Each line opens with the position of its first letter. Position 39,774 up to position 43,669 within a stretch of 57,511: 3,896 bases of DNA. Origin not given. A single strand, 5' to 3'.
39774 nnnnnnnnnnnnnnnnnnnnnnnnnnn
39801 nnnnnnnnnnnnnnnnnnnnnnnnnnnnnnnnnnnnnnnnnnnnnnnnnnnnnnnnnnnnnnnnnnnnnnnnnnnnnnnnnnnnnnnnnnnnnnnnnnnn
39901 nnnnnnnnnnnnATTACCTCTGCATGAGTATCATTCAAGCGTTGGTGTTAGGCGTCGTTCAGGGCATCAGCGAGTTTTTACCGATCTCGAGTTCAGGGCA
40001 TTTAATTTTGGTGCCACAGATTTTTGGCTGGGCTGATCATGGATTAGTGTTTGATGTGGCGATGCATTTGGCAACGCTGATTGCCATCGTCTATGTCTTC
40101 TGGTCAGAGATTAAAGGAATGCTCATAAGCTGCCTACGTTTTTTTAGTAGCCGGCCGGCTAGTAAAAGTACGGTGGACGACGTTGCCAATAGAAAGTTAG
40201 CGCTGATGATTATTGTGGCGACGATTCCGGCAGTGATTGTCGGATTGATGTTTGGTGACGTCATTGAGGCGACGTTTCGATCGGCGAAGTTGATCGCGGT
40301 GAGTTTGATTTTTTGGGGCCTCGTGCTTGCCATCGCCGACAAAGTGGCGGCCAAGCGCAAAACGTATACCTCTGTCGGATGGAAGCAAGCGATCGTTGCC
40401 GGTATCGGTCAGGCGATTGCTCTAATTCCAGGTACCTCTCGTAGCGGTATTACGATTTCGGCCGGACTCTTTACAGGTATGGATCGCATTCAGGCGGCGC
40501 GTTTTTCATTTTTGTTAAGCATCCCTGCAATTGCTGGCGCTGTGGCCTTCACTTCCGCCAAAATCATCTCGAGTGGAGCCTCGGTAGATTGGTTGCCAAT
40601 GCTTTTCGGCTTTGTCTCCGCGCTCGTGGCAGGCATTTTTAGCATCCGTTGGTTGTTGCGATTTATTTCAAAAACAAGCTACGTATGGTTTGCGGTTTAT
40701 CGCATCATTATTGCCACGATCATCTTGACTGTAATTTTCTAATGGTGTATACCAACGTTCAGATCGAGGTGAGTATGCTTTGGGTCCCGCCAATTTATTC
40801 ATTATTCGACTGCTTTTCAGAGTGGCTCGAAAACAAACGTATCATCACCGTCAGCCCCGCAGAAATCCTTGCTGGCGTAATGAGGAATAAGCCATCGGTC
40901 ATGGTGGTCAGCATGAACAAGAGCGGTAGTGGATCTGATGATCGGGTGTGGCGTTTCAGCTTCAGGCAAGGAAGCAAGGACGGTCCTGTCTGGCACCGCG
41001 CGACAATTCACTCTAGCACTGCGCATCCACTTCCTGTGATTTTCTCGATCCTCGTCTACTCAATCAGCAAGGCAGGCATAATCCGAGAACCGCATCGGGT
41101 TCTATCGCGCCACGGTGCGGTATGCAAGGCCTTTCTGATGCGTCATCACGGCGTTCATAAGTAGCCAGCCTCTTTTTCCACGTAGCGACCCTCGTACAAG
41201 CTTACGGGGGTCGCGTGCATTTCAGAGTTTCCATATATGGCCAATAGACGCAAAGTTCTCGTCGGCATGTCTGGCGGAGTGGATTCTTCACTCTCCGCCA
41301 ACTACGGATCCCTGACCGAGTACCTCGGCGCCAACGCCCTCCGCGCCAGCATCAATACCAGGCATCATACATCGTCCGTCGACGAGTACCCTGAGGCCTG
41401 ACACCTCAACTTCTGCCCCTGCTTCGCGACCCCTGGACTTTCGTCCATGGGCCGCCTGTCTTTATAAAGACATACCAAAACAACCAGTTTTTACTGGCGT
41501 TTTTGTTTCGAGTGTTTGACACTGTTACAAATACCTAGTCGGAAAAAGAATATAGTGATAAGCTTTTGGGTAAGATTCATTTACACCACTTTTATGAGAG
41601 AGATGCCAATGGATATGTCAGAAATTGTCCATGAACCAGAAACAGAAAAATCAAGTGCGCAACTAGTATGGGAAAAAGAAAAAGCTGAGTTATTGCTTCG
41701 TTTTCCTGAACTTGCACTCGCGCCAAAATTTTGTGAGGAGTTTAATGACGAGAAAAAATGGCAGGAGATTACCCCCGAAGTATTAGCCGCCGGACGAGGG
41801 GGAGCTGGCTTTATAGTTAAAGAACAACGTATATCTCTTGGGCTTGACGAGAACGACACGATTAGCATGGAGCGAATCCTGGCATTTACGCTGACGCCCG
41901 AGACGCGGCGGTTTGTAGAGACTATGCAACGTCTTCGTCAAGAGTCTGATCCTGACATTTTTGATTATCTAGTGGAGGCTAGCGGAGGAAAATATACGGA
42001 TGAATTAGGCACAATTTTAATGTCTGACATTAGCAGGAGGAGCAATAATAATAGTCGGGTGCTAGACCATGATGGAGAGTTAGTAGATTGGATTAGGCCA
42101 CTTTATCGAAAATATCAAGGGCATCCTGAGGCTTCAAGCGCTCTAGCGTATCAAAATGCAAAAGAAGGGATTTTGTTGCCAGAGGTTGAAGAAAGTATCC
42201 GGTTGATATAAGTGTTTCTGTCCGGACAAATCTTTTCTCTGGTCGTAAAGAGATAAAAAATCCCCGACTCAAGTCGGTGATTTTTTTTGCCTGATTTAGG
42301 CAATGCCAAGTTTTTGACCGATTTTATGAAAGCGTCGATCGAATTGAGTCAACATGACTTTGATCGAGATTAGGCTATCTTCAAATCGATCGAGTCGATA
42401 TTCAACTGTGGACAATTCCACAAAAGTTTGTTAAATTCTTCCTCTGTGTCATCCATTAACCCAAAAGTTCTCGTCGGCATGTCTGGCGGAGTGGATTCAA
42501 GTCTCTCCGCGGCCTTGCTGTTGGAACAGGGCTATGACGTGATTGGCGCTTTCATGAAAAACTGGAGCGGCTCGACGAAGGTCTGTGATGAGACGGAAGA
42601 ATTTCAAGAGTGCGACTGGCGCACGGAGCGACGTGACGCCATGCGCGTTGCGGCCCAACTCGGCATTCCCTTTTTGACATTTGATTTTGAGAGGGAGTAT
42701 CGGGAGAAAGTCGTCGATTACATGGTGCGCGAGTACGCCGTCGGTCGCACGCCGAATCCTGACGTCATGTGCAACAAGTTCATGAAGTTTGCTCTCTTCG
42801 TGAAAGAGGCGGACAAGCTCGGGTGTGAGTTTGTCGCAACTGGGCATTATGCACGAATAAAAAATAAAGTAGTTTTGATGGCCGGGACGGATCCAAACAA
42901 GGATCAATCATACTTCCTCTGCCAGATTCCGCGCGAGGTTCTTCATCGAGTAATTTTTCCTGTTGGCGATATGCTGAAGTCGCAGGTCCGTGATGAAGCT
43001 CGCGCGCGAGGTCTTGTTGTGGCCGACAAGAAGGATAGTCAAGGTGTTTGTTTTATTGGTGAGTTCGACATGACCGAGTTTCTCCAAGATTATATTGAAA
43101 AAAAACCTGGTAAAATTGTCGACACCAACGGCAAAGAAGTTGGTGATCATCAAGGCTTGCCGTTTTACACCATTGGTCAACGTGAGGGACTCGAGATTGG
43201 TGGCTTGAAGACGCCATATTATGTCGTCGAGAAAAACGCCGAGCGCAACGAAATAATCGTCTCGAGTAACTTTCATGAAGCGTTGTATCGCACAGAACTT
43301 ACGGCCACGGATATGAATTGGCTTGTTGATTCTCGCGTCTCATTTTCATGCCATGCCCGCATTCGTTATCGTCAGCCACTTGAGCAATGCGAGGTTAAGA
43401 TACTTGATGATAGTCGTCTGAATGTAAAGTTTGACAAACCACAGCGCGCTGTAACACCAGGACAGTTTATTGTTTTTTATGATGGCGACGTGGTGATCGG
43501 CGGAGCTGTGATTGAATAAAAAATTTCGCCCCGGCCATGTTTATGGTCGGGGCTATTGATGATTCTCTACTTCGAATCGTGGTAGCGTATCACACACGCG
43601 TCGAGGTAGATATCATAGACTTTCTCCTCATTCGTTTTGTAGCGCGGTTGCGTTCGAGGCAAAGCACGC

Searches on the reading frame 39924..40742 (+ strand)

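Call 73: search_protein_families(library=pfam, proteins=[window:39924-40742:+], max_evalue=0.001)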
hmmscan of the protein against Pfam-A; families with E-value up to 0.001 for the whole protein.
window:39924-40742:+ (272 aa): 1 family
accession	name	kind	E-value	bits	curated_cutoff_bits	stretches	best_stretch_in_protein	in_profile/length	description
PF02673.24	BacA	-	3.3e-79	266.7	33.4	1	6-265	1-256/257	Bacitracin resistance protein BacA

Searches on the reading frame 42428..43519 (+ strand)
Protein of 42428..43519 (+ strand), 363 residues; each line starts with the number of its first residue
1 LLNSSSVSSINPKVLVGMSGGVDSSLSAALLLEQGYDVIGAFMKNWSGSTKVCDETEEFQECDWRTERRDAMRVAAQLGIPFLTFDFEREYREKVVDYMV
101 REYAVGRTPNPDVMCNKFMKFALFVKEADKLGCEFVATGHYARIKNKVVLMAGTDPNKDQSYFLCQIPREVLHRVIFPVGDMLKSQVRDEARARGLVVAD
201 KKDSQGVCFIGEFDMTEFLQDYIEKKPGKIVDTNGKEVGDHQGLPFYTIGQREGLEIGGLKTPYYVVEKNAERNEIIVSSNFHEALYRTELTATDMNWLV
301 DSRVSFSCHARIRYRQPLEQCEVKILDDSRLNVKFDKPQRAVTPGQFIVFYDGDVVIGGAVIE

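Call 13: search_protein_families(library=pfam, proteins=[window:42428-43519:+], max_evalue=0.0001)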
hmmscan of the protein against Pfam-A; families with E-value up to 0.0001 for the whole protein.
window:42428-43519:+ (363 aa): 3 families
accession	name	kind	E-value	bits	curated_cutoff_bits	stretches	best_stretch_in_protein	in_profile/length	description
PF03054.22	tRNA_Me_trans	-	1.3e-75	254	20.6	1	13-211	2-201/202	tRNA methyl transferase HUP domain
PF20258.4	tRNA_Me_trans_C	-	1.2e-25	90.1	20.6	1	289-362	2-77/77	Aminomethyltransferase beta-barrel domain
PF20259.3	tRNA_Me_trans_M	-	4.1e-24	84.3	27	1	217-279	2-65/66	tRNA methyl transferase PRC-barrel domain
